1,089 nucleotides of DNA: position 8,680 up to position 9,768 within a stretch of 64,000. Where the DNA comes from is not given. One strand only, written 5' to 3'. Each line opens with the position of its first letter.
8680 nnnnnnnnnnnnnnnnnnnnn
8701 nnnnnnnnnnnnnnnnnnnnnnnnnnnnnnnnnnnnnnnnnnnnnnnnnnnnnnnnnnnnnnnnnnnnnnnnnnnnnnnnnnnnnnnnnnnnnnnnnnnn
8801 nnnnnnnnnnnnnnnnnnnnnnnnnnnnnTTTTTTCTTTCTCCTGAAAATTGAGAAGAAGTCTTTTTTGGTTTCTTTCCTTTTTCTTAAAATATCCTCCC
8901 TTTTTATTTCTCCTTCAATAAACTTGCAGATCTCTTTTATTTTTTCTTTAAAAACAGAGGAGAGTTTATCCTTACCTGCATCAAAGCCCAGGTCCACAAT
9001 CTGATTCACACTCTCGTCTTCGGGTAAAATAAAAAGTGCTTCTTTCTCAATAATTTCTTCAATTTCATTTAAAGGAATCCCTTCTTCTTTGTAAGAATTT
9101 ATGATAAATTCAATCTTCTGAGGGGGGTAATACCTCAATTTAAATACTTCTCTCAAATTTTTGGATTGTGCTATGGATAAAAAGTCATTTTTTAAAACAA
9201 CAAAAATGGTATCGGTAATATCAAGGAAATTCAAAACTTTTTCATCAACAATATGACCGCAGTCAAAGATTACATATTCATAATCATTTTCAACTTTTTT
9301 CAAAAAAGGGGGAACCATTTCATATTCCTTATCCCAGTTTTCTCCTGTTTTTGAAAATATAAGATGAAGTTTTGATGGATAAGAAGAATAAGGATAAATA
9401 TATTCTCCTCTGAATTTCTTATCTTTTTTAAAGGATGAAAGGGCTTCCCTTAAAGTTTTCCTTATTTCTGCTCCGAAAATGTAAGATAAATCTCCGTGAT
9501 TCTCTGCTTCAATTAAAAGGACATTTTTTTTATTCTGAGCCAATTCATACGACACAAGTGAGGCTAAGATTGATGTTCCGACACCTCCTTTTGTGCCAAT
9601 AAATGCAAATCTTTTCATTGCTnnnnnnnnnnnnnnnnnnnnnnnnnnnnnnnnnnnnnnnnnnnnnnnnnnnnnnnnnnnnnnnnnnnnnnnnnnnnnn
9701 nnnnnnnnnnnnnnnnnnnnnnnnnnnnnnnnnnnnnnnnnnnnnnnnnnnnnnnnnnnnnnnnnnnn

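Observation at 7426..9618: CpaE(TadZ)-CpaF(TadA) single-polypeptide fusion in a non-canonically ordered tad locus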

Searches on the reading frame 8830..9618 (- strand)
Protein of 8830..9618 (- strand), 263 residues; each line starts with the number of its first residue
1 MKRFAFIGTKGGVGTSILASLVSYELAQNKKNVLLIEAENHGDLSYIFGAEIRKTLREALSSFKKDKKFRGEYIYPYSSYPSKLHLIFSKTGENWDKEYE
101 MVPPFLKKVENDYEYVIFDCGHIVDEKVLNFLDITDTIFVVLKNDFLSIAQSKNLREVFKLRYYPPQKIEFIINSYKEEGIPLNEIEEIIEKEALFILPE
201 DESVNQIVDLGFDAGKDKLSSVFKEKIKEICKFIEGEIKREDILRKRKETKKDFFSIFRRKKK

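Call 27: search_solved_structures(query=window:8830-9618:-, max_evalue=1, show_alignments=2)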
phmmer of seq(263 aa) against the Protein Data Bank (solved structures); distinct sequences matched with E-value up to 1: 42.
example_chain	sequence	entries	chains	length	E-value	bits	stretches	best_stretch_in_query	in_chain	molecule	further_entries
3ea0_A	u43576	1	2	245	2.9e-07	33.6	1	3-206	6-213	ATPase, ParA family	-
1ion_A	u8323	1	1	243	0.00013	24.9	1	5-219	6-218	PROBABLE CELL DIVISION INHIBITOR MIND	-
9nbl_A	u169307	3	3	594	0.00079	22.3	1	3-54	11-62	Arsenite transporter ATPase-like protein,arsA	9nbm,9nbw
5dbk_A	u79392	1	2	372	0.00098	22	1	107-172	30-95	Transcriptional regulator/TPR domain protein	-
4gpk_A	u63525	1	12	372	0.0011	21.9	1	107-172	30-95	NprR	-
9nbo_A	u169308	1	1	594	0.0018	21.2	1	3-54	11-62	Arsenite transporter ATPase-like protein,arsA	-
3ibg_A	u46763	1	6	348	0.002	21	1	3-57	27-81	ATPase, subunit of the Get complex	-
1g3q_A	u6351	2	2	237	0.002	21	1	5-221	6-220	CELL DIVISION INHIBITOR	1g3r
1hyq_A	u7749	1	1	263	0.003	20.5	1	8-260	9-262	CELL DIVISION INHIBITOR (MIND-1)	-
8ray_B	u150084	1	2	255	0.0041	20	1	8-173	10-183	ParA family protein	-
1dg6_A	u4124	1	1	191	0.023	17.6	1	45-101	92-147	APO2L/TNF-RELATED APOPOTIS INDUCING LIGAND (TRAIL)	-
1d4v_B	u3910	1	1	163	0.024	17.5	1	45-101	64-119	TNF-RELATED APOPTOSIS INDUCING LIGAND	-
1d0g_A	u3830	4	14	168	0.025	17.4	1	45-101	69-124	APOPTOSIS-2 LIGAND | TNF-RELATED APOPTOSIS INDUCING LIGAND | Tumor necrosis factor ligand superfamily member 10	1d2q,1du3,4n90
5cir_A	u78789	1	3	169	0.025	17.4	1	45-101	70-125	Tumor necrosis factor ligand superfamily member 10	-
6iub_A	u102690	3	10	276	0.039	16.8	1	5-160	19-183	SpoOJ regulator (Soj)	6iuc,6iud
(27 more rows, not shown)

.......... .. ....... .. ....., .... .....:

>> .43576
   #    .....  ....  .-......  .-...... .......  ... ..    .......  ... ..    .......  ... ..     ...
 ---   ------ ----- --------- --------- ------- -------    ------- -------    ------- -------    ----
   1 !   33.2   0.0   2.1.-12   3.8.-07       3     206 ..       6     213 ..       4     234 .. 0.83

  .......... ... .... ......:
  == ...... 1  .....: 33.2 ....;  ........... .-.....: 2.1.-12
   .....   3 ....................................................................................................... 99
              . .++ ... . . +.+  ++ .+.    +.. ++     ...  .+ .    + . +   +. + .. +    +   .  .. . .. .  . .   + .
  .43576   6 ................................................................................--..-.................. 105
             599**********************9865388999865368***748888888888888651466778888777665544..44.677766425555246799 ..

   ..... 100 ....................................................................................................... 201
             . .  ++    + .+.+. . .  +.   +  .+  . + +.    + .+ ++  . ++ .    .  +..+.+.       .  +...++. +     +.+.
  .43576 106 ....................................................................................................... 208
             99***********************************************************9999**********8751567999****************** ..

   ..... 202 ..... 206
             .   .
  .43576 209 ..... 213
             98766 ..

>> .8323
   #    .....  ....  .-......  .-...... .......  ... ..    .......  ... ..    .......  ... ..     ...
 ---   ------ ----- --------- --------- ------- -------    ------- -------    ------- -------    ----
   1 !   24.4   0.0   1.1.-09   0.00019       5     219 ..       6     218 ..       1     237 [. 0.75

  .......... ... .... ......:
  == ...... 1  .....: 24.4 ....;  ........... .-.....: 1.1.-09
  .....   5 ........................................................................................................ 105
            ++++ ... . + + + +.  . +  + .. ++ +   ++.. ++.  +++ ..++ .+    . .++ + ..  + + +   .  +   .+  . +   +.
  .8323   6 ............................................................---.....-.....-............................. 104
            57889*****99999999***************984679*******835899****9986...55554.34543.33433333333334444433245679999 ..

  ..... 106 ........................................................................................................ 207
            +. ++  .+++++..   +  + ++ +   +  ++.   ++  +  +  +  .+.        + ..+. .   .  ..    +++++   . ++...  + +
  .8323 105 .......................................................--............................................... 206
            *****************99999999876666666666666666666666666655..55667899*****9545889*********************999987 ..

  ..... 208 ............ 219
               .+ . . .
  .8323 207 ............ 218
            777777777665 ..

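Call 36: find_homologous_proteins(query=window:8887-9618:-, max_evalue=0.001)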
Query seq(244 aa) (244 aa): 14 proteins with E <= 0.001 among 710 candidates.
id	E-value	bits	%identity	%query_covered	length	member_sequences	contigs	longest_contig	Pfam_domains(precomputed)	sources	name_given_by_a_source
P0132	5.0e-119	414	74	100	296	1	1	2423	PF01656.30,PF13614.13,PF06564.19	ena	-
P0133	7.3e-12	64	28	82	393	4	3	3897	PF10609.16,PF01656.30,PF13614.13,PF06564.19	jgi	jgi:pilus assembly protein CpaE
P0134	8.6e-9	53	28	73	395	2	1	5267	PF01656.30,PF13614.13,PF06564.19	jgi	jgi:pilus assembly protein CpaE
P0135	1.2e-8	53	28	72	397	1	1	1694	PF10609.16,PF01656.30,PF13614.13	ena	-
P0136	1.7e-8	52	26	72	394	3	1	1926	PF01656.30,PF13614.13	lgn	-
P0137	2.1e-8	52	27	73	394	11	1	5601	PF01656.30,PF13614.13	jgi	jgi:pilus assembly protein CpaE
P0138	4.1e-8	51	27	72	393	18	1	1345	PF10609.16,PF01656.30,PF13614.13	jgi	-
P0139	4.5e-8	51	27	72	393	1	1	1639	PF10609.16,PF01656.30,PF13614.13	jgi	-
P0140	5.5e-8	51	26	72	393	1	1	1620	PF10609.16,PF01656.30,PF13614.13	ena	-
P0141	1.0e-7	50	27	73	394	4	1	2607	PF10609.16,PF01656.30,PF13614.13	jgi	jgi:pilus assembly protein CpaE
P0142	1.0e-7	50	26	80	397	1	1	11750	PF10609.16,PF01656.30,PF13614.13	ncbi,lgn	ncbi:MAG: AAA family ATPase [Desulfobaccales bacterium]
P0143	1.6e-7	49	26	77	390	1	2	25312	PF01656.30,PF13614.13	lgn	-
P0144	2.9e-7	48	25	83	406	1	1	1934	PF10609.16,PF01656.30,PF13614.13,PF02374.22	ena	-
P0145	1.3e-6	46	25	80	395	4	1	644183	PF10609.16,PF01656.30,PF13614.13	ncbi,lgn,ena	-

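Call 37: search_protein_families(library=pfam, proteins=[P0133], max_evalue=0.1)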
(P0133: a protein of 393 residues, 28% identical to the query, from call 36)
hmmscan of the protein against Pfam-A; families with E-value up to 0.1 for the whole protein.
P0133 (393 aa): 6 families
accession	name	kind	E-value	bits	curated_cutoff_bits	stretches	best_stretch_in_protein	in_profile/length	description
PF13614.12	AAA_31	-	1.6e-15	57.9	27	1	131-294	2-166/177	AAA domain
PF01656.29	CbiA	-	1.1e-07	32.3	25.4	1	133-336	1-113/125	CobQ/CobB/MinD/ParA nucleotide binding domain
PF06564.18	CBP_BcsQ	-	7e-06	26.2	21.3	1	131-278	2-148/234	Cellulose biosynthesis protein BcsQ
PF10609.15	ParA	-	2.2e-05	24.5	27.1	1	130-171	3-43/246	NUBPL iron-transfer P-loop NTPase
PF09140.17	MipZ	-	0.011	15.5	20.7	1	133-278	3-132/262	ATPase MipZ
PF00142.24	Fer4_NifH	-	0.023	14.6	25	0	132-202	2-70/271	4Fe-4S iron sulfur cluster binding proteins, NifH/frxC family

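Call 47: predict_structure(alignment_id=A2)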
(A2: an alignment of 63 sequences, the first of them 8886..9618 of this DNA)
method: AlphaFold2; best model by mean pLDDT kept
length: 244 residues; sequences in the alignment: 63
mean_pLDDT: 94.5   pTM: 0.92
mean pLDDT of the five models: 94.5, 94.3, 94.1, 93.8, 93.2
residues with pLDDT >= 90: 217; 70-90: 25; 50-70: 2; < 50: 0
segments of 3 or more residues with pLDDT < 50: none
pLDDT, mean of each block of 10 residues (from residue 1): 98 97 97 95 91 93 90 85 91 91 95 97 95 98 97 95 96 97 96 96 92 94 97 96 87
secondary structure, 60 per line:
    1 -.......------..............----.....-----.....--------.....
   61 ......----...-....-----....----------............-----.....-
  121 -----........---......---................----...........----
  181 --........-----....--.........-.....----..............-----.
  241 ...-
elements in order: E2-8 H15-28 E33-37 H43-47 H56-66 E75-78 E84-87 H98-109 E115-119 H126-133 E137-142 H146-161 E169-176 H183-190 E196-199 H202-210 H212-216 H221-234 H240-243

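Call 53: fold_search(model_id=the predicted structure, library=pdb)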
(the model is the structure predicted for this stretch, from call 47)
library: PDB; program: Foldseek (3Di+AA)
matches with E <= 10: 1799; with E <= 0.001: 413
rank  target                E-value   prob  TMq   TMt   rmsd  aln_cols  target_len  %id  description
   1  3ea0_A                9.0e-15  1.00  0.81  0.82   3.1       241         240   23  Crystal Structure of ParA Family ATPase from Chlorobium tepidum TLS (released 2008-09-23)
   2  3ea0_B                1.7e-14  1.00  0.82  0.82   2.5       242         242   23  Crystal Structure of ParA Family ATPase from Chlorobium tepidum TLS (released 2008-09-23)
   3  6riq_C                2.2e-13  1.00  0.79  0.76   3.5       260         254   17  MinCD filament from Pseudomonas aeruginosa (released 2019-06-19)
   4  1hyq                  7.2e-13  1.00  0.79  0.82   3.2       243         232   19  MIND BACTERIAL CELL DIVISION REGULATOR FROM A. FULGIDUS (released 2001-03-14)
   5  6yay_B                2.5e-12  1.00  0.72  0.73   4.1       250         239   14  Crystal structure of a Selenium-derivatized complex of the bacterial cellulose secretion regulators BcsR and BcsQ, cry (released 2021-02-24)
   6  1ion                  4.1e-12  1.00  0.76  0.76   4.0       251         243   17  THE SEPTUM SITE-DETERMINING PROTEIN MIND COMPLEXED WITH MG-ADP FROM PYROCOCCUS HORIKOSHII OT3 (released 2001-09-26)
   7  6yay_A                4.6e-12  1.00  0.69  0.70   4.3       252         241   14  Crystal structure of a Selenium-derivatized complex of the bacterial cellulose secretion regulators BcsR and BcsQ, cry (released 2021-02-24)
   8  4rz2_B                8.5e-12  1.00  0.73  0.70   3.9       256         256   20  Crystal structure of the MinD-like ATPase FlhG (released 2015-03-04)
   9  4rz3_A                9.1e-12  1.00  0.76  0.76   3.5       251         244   20  Crystal structure of the MinD-like ATPase FlhG (released 2015-03-04)
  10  6yb5_A                1.0e-11  1.00  0.67  0.67   5.6       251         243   15  Orthorhombic crystal structure of a native BcsRQ complex crystallized in the presence of ADP (released 2021-02-24)
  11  1g3q                  1.1e-11  1.00  0.78  0.80   3.5       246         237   17  CRYSTAL STRUCTURE ANALYSIS OF PYROCOCCUS FURIOSUS CELL DIVISION ATPASE MIND (released 2001-04-21)
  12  6yar_A                1.9e-11  1.00  0.70  0.71   4.3       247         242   14  Crystal structure of a Selenium-derivatized complex of the bacterial cellulose secretion regulators BcsR and BcsQ, cry (released 2021-02-24)
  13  3fwy_A                2.0e-11  1.00  0.73  0.67   3.8       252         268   18  Crystal structure of the L protein of Rhodobacter sphaeroides light-independent protochlorophyllide reductase (BchL) w (released 2009-03-24)
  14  6yar_B                2.3e-11  1.00  0.66  0.67   5.6       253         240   15  Crystal structure of a Selenium-derivatized complex of the bacterial cellulose secretion regulators BcsR and BcsQ, cry (released 2021-02-24)
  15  4v02_A                3.8e-11  1.00  0.76  0.76   3.7       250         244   18  MinC:MinD cell division protein complex, Aquifex aeolicus (released 2015-01-14)
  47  3fkq                  9.9e-10  1.00  0.68  0.49   4.2       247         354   20  Crystal structure of NtrC-like two-domain protein (RER070207001320) from Eubacterium rectale at 2.10 A resolution (released 2009-01-06)
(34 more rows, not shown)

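Call 74: search_solved_structures(query=A2, max_evalue=0.001)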
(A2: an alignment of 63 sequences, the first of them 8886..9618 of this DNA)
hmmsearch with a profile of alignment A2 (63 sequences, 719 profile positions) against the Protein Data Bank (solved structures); distinct sequences matched with E-value up to 0.001: 134 (the best 60 are shown).
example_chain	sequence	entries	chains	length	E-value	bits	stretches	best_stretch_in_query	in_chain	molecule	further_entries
9e24_A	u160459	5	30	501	4.8e-179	600.3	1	280-709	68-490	CpaF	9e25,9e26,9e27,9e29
8rkd_E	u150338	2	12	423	6.8e-177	593.2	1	294-709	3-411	Pilus assembly ATPase CpaF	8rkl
8rjf_A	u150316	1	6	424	6.8e-177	593.2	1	294-709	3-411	Pilus assembly ATPase CpaF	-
4ii7_A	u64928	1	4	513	7.4e-57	196.4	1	326-662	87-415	FlaI ATPase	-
2oap_1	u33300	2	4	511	2.6e-56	194.5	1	327-615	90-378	Type II secretion system protein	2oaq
4ihq_A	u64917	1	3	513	1.1e-55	192.4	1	326-662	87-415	FlaI ATPase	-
2gza_A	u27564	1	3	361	1.2e-47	165.9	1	366-652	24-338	Type IV secretion system protein VirB11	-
6bge_A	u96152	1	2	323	1.4e-43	152.4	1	373-617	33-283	VirB11-like protein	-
1g6o_A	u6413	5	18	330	1.5e-43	152.4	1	373-617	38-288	CAG-ALPHA | virB11 homolog | Cag-alfa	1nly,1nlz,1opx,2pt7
3ea0_A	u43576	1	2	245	1.4e-37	132.6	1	3-238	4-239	ATPase, ParA family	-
1hyq_A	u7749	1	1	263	6.4e-27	97.4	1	3-254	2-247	CELL DIVISION INHIBITOR (MIND-1)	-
1ion_A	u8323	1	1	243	2.6e-26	95.4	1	2-244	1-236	PROBABLE CELL DIVISION INHIBITOR MIND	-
1g3q_A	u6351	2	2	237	9.7e-26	93.5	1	2-243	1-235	CELL DIVISION INHIBITOR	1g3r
4v03_A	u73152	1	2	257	1.7e-25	92.7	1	2-236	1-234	SITE-DETERMINING PROTEIN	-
4v02_A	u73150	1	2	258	1.4e-24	89.7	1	2-237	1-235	SITE-DETERMINING PROTEIN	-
3fkq_A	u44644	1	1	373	1.9e-11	46.2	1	3-197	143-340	NtrC-like two-domain protein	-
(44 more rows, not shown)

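Call 76: find_encoding_contigs(protein=P0145, flank=7000, max_places=1)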
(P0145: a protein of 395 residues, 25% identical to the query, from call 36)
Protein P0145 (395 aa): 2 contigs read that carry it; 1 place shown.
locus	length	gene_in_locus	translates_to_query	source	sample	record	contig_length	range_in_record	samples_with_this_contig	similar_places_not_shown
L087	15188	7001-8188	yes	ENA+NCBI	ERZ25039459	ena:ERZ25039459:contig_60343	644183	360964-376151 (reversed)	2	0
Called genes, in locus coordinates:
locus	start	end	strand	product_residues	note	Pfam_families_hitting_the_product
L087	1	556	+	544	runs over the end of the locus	-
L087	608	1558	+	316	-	PF01075:Glyco_transf_9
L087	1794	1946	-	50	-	-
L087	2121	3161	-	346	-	PF00933:Glyco_hydro_3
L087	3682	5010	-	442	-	-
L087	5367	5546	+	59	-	PF04964:Flp_Fap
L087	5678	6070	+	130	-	PF07811:TadE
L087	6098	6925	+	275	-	PF08666:SAF, PF16976:RcpC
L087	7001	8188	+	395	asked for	PF01656:CbiA (weak), PF10609:ParA (faint), PF13614:AAA_31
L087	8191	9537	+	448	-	PF00437:T2SSE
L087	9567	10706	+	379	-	PF00482:T2SSF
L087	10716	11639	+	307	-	PF00482:T2SSF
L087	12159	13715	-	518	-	-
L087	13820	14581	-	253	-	PF13677:MotB_plug, PF00691:OmpA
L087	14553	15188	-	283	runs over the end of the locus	PF20560:MotA_N, PF01618:MotA_ExbB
